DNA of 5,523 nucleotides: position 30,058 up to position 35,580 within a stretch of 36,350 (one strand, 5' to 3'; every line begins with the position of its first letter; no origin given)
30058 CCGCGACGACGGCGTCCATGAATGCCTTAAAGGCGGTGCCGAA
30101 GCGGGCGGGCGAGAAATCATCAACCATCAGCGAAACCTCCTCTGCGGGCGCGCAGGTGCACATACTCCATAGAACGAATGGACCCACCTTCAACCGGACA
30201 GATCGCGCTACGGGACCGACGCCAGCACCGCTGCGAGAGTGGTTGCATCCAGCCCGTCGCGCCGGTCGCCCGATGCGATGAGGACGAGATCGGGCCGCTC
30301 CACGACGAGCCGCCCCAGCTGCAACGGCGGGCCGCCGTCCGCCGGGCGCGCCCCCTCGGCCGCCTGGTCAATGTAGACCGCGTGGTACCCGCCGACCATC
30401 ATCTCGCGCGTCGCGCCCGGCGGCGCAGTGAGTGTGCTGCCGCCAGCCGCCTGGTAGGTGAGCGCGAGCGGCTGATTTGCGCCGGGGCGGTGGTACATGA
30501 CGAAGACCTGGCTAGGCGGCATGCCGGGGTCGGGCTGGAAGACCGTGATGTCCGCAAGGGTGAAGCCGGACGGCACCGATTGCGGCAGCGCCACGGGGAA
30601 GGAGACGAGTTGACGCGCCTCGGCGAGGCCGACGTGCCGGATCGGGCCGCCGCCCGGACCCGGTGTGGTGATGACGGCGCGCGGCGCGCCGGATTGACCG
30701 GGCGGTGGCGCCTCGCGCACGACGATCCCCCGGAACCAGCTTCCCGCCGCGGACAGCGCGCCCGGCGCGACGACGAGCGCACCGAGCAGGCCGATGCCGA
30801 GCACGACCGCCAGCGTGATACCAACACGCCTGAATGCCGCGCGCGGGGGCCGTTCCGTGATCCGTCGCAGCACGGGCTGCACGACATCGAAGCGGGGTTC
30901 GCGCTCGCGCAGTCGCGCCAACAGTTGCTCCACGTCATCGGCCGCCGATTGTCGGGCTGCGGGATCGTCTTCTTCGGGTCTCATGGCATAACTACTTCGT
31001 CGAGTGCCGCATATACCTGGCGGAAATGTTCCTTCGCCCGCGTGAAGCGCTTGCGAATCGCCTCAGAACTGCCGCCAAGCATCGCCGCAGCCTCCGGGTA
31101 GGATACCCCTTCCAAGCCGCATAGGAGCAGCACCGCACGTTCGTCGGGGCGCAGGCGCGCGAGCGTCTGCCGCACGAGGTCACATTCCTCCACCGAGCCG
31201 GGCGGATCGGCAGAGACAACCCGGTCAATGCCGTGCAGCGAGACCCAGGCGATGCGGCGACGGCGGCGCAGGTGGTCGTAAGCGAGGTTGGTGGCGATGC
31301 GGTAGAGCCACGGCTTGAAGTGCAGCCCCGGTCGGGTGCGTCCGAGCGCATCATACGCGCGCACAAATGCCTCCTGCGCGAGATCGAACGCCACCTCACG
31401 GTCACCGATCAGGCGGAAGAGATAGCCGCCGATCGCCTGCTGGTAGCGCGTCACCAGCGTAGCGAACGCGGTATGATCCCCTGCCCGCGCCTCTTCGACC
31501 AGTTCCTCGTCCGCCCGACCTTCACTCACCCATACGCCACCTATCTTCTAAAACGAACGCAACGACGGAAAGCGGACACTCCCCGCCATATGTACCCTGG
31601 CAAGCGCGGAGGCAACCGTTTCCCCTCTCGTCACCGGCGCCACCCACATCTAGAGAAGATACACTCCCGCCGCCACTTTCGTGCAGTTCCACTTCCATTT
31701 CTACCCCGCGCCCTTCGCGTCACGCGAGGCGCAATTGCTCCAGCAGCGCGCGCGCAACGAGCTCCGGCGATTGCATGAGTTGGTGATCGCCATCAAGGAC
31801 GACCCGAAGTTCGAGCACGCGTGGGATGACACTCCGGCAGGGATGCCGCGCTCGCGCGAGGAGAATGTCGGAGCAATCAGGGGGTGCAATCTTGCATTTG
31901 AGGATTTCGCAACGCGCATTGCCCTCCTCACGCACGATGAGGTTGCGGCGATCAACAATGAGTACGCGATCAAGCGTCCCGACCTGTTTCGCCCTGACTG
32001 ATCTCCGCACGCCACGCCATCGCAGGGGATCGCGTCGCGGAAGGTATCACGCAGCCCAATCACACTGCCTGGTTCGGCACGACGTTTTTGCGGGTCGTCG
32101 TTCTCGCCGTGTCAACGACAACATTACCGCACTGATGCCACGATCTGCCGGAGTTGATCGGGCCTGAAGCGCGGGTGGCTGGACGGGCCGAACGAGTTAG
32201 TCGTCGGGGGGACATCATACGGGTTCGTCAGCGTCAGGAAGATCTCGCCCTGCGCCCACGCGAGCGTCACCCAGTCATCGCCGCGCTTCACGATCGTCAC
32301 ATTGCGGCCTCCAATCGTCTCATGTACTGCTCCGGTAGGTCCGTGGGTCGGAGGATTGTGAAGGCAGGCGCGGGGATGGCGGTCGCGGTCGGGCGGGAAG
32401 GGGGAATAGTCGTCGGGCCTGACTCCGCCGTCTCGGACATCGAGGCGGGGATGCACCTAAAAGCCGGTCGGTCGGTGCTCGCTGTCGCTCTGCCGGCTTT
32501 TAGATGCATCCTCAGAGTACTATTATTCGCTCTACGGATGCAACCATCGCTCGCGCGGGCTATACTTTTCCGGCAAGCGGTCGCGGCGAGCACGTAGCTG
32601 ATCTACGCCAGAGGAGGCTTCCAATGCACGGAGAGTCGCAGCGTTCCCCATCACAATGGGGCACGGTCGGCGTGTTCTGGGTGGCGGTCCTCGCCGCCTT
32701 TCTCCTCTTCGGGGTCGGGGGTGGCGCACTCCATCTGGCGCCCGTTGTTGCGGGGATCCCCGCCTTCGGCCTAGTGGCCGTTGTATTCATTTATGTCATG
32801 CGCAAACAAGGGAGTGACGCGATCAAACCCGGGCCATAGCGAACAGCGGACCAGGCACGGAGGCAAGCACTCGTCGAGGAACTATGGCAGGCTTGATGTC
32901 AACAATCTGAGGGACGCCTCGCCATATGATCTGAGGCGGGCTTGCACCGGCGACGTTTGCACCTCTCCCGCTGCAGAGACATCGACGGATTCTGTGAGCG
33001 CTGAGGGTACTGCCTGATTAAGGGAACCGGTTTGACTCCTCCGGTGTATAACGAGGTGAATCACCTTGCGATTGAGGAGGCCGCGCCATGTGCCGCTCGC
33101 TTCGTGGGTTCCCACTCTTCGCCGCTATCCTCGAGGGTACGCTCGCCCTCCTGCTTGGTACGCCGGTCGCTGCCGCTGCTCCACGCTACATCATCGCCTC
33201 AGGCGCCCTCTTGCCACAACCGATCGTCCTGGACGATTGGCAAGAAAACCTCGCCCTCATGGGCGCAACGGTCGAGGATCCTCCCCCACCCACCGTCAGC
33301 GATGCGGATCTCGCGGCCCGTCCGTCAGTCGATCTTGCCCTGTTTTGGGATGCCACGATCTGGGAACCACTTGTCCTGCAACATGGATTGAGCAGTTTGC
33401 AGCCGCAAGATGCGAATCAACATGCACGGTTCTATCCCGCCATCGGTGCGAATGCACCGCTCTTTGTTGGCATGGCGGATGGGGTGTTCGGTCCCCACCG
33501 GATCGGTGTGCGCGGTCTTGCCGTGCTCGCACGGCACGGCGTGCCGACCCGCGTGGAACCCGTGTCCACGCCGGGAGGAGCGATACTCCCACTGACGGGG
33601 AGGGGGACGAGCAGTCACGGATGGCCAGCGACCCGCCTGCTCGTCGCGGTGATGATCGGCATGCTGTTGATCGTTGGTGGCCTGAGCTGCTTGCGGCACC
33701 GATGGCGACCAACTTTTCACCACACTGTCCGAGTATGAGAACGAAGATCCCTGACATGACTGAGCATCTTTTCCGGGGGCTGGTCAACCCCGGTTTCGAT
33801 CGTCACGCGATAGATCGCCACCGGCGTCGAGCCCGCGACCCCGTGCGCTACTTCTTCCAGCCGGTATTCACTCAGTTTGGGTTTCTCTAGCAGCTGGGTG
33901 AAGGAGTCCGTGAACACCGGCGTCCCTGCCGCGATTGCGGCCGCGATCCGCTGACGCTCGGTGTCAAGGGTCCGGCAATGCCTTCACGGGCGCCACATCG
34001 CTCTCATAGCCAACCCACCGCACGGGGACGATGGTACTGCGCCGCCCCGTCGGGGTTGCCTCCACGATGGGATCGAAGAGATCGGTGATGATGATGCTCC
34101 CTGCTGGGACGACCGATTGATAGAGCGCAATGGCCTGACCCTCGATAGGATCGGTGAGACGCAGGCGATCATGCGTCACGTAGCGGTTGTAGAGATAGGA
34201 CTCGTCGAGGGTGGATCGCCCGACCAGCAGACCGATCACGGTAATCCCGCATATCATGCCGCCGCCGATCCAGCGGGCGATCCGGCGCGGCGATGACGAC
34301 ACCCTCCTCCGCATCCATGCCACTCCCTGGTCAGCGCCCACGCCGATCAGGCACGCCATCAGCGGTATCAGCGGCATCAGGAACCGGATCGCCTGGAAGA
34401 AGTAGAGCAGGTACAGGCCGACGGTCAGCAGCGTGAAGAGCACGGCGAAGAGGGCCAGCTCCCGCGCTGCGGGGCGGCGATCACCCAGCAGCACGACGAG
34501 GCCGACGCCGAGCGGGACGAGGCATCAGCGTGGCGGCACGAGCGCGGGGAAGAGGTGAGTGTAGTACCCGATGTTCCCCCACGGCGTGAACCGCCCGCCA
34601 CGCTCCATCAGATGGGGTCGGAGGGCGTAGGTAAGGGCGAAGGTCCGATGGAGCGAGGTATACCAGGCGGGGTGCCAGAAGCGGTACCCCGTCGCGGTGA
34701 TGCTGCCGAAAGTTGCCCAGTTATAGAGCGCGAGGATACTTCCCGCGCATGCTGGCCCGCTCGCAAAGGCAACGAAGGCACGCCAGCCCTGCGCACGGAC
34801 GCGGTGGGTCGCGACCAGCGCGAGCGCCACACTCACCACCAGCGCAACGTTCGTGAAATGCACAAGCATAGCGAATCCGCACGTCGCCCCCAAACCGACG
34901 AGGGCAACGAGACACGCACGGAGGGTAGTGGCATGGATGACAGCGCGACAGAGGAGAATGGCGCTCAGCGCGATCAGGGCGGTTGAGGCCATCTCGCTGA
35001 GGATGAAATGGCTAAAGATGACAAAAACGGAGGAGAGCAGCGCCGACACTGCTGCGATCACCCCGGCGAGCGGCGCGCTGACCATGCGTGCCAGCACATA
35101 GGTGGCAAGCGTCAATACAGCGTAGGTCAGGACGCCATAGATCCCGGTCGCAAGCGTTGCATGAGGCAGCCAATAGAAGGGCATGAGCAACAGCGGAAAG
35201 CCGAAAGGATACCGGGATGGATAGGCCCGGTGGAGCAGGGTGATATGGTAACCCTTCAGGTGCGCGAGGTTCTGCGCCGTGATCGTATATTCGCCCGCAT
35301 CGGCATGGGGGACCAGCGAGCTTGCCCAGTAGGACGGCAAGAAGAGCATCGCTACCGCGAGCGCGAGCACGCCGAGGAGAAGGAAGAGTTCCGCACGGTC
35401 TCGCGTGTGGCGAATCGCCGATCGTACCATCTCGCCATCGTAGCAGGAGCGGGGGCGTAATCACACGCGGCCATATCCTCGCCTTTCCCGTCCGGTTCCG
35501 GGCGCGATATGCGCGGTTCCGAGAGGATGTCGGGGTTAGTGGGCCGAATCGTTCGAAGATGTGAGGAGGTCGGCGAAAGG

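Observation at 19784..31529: ECF sigma / anti-sigma-headed, 11-12-gene unidirectional envelope cluster with an unusual domain inventory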

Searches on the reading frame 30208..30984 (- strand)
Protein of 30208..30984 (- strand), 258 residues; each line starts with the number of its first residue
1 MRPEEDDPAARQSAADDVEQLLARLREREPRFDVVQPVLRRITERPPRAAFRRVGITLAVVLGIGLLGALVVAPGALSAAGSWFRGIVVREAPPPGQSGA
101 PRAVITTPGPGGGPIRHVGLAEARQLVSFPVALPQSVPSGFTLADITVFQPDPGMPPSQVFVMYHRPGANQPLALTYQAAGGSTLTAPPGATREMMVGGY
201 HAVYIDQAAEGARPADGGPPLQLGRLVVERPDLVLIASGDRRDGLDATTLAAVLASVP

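Call 4: search_protein_families(library=pfam, max_evalue=0.1, proteins=[window:30208-30984:-])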
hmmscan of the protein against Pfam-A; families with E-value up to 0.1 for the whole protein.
window:30208-30984:- (258 aa): 0 families

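Call 7: search_protein_families(library=ncbifam, max_evalue=0.01, proteins=[window:30208-30984:-])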
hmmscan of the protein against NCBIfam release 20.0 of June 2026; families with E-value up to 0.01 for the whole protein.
window:30208-30984:- (258 aa): 0 families

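Call 79: search_protein_families(library=padloc, max_evalue=0.001, proteins=[window:30208-30984:-])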
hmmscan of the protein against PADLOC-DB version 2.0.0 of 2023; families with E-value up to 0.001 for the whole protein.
window:30208-30984:- (258 aa): 0 families

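Call 99: find_homologous_proteins(query=window:30208-30984:-, max_evalue=0.001)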
Query window:30208-30984:- (258 aa): 22 proteins with E <= 0.001 among 8000 candidates.
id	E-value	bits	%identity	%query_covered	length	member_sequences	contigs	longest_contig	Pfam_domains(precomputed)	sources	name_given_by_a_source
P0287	1.9e-159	547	100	100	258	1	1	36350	-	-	-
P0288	2.9e-145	501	91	100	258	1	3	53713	-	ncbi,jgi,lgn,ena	-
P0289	2.5e-142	491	89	100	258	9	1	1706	-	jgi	-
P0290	1.7e-140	485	88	100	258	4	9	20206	-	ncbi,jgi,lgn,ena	jgi:hypothetical protein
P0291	3.9e-140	484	90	100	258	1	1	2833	-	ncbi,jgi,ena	-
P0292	5.4e-140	483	88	100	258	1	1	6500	-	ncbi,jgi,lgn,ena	-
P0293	7.8e-140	483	90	100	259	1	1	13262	-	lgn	-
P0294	3.3e-139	481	88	100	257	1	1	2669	-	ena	-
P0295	1.5e-135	469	87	100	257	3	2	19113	-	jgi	-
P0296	5.0e-126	438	83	100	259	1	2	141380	-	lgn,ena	-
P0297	5.2e-113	395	89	81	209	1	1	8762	-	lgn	-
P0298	3.5e-107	376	74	100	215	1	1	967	-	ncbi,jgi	-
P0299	1.7e-106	374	86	82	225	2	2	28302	-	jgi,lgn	-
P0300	9.6e-88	312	62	98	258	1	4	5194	-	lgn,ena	-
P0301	4.8e-86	307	62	98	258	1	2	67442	-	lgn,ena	-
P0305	8.2e-65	237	55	95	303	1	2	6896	-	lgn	-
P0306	6.4e-61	224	52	91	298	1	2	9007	-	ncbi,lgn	-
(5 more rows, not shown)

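Call 100: find_encoding_contigs(protein=P0301, flank=10000, max_places=2)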
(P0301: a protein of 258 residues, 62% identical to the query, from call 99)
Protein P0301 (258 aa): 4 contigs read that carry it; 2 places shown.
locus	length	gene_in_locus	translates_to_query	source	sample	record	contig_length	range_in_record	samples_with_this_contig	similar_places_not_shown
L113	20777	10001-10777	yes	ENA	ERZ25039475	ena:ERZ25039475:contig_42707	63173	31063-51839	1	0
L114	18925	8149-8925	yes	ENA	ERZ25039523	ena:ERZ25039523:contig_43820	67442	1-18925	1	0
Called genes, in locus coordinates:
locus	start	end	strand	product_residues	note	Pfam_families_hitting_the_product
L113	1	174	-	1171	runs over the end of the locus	PF19044:P-loop_TraG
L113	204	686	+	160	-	-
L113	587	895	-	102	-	PF04956:TrbC (weak)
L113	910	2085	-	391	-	-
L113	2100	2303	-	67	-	-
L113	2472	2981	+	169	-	-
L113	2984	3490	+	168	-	-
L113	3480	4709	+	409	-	PF20182:DUF6545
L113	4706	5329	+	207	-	PF01569:PAP2 (weak)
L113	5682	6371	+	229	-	-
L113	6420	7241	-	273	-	PF04492:Phage_rep_O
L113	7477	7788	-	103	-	PF25925:DUF7970 (weak)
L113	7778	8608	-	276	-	PF01656:CbiA, PF06564:CBP_BcsQ, PF09140:MipZ (weak), PF10609:ParA, PF13614:AAA_31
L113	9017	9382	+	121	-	-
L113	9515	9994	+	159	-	PF04542:Sigma70_r2, PF08281:Sigma70_r4_2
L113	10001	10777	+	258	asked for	-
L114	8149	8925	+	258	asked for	-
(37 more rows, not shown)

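Call 101: find_encoding_contigs(protein=P0306, flank=10000, max_places=2)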
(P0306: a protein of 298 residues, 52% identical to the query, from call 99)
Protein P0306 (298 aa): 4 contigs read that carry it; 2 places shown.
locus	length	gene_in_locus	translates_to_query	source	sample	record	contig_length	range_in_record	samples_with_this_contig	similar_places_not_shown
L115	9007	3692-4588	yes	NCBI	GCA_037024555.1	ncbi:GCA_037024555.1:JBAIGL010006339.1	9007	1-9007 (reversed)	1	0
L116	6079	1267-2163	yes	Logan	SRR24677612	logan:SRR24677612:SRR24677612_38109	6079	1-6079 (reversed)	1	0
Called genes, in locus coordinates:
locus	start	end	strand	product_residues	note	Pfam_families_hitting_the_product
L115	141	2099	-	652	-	PF02730:AFOR_N, PF01314:AFOR_C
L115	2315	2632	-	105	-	-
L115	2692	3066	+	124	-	-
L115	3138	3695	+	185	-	PF04542:Sigma70_r2, PF08281:Sigma70_r4_2, PF04545:Sigma70_r4 (weak)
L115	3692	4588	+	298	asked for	-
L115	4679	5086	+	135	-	PF07291:MauE, PF07681:DoxX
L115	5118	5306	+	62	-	-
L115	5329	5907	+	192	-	PF00578:AhpC-TSA, PF08534:Redoxin (weak), PF13905:Thioredoxin_8 (weak)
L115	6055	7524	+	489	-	PF13416:SBP_bac_8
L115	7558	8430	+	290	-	PF07738:Sad1_UNC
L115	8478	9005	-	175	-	?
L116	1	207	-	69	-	?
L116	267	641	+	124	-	-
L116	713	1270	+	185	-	PF04542:Sigma70_r2, PF08281:Sigma70_r4_2, PF04545:Sigma70_r4 (weak)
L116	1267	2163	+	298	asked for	-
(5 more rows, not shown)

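Call 102: find_encoding_contigs(protein=P0305, flank=10000, max_places=2)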
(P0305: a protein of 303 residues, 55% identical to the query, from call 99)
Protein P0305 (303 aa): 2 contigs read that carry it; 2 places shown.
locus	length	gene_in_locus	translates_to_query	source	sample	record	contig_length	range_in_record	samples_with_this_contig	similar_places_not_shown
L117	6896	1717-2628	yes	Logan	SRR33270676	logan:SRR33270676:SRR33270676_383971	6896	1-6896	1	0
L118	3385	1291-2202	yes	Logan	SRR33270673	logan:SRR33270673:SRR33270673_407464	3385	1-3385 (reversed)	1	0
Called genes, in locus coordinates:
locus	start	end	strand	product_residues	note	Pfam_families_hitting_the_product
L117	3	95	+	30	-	?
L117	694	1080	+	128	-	-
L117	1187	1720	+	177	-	PF07638:Sigma70_ECF (faint), PF04542:Sigma70_r2, PF08281:Sigma70_r4_2, PF04545:Sigma70_r4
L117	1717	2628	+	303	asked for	-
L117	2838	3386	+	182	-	PF07291:MauE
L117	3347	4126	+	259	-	-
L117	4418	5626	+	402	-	-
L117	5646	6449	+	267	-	-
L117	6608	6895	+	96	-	?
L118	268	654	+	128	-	-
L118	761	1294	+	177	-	PF07638:Sigma70_ECF (faint), PF04542:Sigma70_r2, PF08281:Sigma70_r4_2, PF04545:Sigma70_r4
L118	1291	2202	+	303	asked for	-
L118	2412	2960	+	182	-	PF07291:MauE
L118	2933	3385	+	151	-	?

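Call 104: find_encoding_contigs(protein=P0288, flank=10000, max_places=1)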
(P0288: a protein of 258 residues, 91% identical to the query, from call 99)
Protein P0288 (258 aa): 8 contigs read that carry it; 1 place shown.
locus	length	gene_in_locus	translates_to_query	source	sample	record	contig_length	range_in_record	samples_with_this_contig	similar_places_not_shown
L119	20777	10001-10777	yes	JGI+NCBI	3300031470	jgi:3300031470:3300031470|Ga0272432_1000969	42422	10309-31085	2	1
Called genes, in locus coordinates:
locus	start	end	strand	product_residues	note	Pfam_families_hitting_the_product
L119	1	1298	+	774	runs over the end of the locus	PF02534:T4SS-DNA_transf, PF10412:TrwB_AAD_bind, PF12696:TraG-D_C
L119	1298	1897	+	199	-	-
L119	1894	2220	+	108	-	-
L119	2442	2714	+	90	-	-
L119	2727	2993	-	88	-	PF12728:HTH_17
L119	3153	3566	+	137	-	PF13280:WYL (weak)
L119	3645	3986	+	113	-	-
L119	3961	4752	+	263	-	PF08401:ArdcN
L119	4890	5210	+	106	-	-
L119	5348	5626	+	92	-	-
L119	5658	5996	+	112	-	-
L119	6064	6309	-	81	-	-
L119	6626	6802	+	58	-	-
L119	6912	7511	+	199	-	PF04542:Sigma70_r2, PF08281:Sigma70_r4_2, PF04545:Sigma70_r4 (weak)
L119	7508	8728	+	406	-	-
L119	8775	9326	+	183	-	PF00355:Rieske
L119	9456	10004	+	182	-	PF04542:Sigma70_r2, PF08281:Sigma70_r4_2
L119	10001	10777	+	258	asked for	-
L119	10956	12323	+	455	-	-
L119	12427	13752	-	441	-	PF05139:Erythro_esteras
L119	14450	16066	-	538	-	PF04775:Bile_Hydr_Trans, PF08840:BAAT_C (weak)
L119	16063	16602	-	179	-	PF04542:Sigma70_r2, PF08281:Sigma70_r4_2, PF04545:Sigma70_r4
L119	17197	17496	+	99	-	PF04014:MazE_antitoxin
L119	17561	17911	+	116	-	-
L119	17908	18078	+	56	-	-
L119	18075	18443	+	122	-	-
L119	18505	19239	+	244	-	-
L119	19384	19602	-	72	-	PF06689:zf-C4_ClpX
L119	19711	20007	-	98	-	PF08734:GYD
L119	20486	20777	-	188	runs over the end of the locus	PF00440:TetR_N, PF17754:TetR_C_14 (weak)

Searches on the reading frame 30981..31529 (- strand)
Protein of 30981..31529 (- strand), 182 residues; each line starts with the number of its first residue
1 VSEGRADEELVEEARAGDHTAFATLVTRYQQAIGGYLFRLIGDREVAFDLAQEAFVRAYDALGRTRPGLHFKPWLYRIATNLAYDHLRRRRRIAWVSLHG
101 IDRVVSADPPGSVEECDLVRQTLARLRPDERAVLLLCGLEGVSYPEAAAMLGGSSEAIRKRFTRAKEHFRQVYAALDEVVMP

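Call 4: search_protein_families(library=pfam, max_evalue=0.1, proteins=[window:30981-31529:-])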
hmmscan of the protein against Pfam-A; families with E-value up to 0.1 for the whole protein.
window:30981-31529:- (182 aa): 7 families
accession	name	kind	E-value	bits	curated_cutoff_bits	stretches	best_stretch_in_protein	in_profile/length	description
PF04542.20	Sigma70_r2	-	9.4e-18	64.2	24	1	25-92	1-70/71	Sigma-70 region 2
PF08281.18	Sigma70_r4_2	-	1.8e-12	47.1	25.7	1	118-168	3-53/54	Sigma-70, region 4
PF04545.22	Sigma70_r4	-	3.6e-06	26.8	24.1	1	123-168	2-47/50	Sigma-70, region 4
PF07638.17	Sigma70_ECF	-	0.00012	22.4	21.1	1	10-171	7-181/185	ECF sigma factor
PF22233.2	PhyR_sigma-like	-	0.00095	19.4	27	1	123-162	1-40/50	Response regulator PhyR, sigma-like domain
PF13384.12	HTH_23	-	0.0044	17.3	24.6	1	126-160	2-36/50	Homeodomain-like domain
PF12645.13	HTH_16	-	0.017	15.7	22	1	9-40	2-33/65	Helix-turn-helix domain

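Call 7: search_protein_families(library=ncbifam, max_evalue=0.01, proteins=[window:30981-31529:-])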
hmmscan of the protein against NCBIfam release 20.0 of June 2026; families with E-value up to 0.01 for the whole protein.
window:30981-31529:- (182 aa): 87 families (the best 25 are shown)
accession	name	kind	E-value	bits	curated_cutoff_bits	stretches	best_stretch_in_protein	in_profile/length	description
NF004113.0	PRK05602.1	equivalog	2.2e-28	99.3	208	1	3-175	28-203/211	RNA polymerase sigma factor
NF009171.0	PRK12518.1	equivalog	2.4e-26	92.7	208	1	5-173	12-184/191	RNA polymerase sigma factor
NF007225.0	PRK09643.1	equivalog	1.5e-25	90.1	190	1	4-178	11-187/204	RNA polymerase sigma factor SigM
NF007229.0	PRK09647.1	equivalog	2.8e-25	88.9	265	1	20-174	44-203/220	RNA polymerase sigma factor SigE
NF007223.0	PRK09641.1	equivalog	5.6e-25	88.3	209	1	8-171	6-182/187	RNA polymerase sigma factor SigW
NF009166.1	PRK12513.1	equivalog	6.4e-25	88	206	1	3-175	5-188/193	RNA polymerase sigma factor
TIGR02939.1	RpoE_Sigma70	equivalog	9.3e-25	87.7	236.15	1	1-172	1-185/190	RNA polymerase sigma factor RpoE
TIGR02948.1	SigW_bacill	equivalog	1.1e-23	84.2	243.1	1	8-171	6-182/187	RNA polymerase sigma factor SigW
TIGR02937.1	sigma70-ECF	superfamily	2.8e-23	82.3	42.9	1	21-171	2-163/165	sigma-70 family RNA polymerase sigma factor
NF007216.0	PRK09638.1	equivalog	4.3e-23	82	194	1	6-169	4-170/180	RNA polymerase sigma factor SigY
TIGR02983.1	SigE-fam_strep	subfamily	8.7e-22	77.7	141.55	1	18-171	4-156/162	SigE family RNA polymerase sigma factor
NF008888.0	PRK11922.1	equivalog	3.3e-21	76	204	1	5-172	15-195/231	RNA polymerase sigma factor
NF006089.0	PRK08241.1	subfamily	1e-20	74.1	240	2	8-94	10-96/343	RNA polymerase subunit sigma-70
TIGR02950.1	SigM_subfam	subfamily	3.5e-20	72.5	147.95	1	25-173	5-158/159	RNA polymerase sigma factor, SigM family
TIGR02989.1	Sig-70_gvs1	subfamily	4.1e-20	72.3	124.55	1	21-170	2-155/158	RNA polymerase sigma-70 factor, Rhodopirellula/Verrucomicrobium family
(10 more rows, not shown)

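Call 79: search_protein_families(library=padloc, max_evalue=0.001, proteins=[window:30981-31529:-])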
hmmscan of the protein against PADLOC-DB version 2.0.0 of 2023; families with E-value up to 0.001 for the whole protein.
window:30981-31529:- (182 aa): 0 families

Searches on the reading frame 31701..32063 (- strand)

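Call 5: search_protein_families(library=pfam, max_evalue=0.1, proteins=[window:31701-32063:-])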
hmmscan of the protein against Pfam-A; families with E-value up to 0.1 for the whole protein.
window:31701-32063:- (120 aa): 1 family
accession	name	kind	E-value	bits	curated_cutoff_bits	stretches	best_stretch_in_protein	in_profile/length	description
PF17223.8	CPCFC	-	0.082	13.1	25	0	74-83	1-10/17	Cuticle protein CPCFC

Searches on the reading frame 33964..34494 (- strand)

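Call 18: search_protein_families(library=pfam, max_evalue=0.01, proteins=[window:33964-34494:-])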
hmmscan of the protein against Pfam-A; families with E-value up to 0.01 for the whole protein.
window:33964-34494:- (176 aa): 1 family
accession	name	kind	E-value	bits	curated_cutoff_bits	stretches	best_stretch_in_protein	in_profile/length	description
PF20176.3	DUF6541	-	0.0045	15.7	29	1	31-152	426-557/646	Family of unknown function (DUF6541)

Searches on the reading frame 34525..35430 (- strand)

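Call 5: search_protein_families(library=pfam, max_evalue=0.1, proteins=[window:34525-35430:-])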
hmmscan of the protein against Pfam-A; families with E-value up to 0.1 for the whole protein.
window:34525-35430:- (301 aa): 1 family
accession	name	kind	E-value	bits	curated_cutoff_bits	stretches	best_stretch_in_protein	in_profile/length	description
PF13231.12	PMT_2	-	0.00052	20.7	26.1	1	97-225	26-146/160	Dolichyl-phosphate-mannose-protein mannosyltransferase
